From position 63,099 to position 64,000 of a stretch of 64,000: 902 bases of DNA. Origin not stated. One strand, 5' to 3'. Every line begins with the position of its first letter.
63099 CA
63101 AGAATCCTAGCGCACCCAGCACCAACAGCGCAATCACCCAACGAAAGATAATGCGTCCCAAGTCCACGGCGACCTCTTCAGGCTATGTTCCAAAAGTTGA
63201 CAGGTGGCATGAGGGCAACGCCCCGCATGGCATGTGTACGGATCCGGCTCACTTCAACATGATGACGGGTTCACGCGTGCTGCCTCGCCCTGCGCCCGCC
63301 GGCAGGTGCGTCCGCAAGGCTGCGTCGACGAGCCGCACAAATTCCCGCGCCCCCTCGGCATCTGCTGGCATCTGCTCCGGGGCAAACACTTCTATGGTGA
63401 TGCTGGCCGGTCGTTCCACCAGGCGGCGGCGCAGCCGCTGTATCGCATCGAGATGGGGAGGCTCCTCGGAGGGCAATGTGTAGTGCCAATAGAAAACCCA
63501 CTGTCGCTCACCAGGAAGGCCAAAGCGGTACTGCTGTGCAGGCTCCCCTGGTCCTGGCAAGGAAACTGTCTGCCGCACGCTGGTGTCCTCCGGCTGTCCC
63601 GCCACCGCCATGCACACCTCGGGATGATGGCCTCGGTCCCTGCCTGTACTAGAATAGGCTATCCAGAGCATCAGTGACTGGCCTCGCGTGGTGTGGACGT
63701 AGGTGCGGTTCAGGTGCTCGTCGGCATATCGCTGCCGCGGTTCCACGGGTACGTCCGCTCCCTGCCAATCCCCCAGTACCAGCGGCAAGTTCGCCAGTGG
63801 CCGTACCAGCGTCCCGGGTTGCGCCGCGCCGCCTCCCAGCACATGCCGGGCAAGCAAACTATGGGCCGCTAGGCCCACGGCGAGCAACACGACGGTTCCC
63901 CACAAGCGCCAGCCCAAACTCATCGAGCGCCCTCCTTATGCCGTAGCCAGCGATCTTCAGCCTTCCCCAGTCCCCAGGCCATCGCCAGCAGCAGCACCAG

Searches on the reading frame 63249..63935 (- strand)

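Call 54: search_protein_families(library=padloc, proteins=[window:63249-63935:-], max_evalue=0.01)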
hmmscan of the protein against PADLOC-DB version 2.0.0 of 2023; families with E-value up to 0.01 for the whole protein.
window:63249-63935:- (228 aa): 0 families

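Call 55: search_protein_families(library=ncbifam, proteins=[window:63249-63935:-], max_evalue=0.01)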
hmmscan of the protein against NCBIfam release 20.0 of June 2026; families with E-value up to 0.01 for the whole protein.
window:63249-63935:- (228 aa): 5 families
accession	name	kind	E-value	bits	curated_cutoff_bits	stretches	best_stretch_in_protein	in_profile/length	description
TIGR02914.1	EpsI_fam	equivalog_domain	7e-09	35.4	42.8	1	49-152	3-110/174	exosortase C-terminal domain/associated protein EpsI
NF038142.1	exosort_XrtW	exception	3.2e-07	29.1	425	1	17-97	299-378/494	exosortase W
NF045609.1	EpsI_type_B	exception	5.7e-07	29.2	220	1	69-127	68-127/221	exosortase-associated protein EpsI, B-type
TIGR04152.1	exosort_VPLPA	exception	4.5e-05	22.7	400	1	44-151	306-419/486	VPLPA-CTERM-specific exosortase XrtD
NF045608.2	EpsI_type_V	exception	6.4e-05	22.4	228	1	68-129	64-126/218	exosortase-associated protein EpsI, V-type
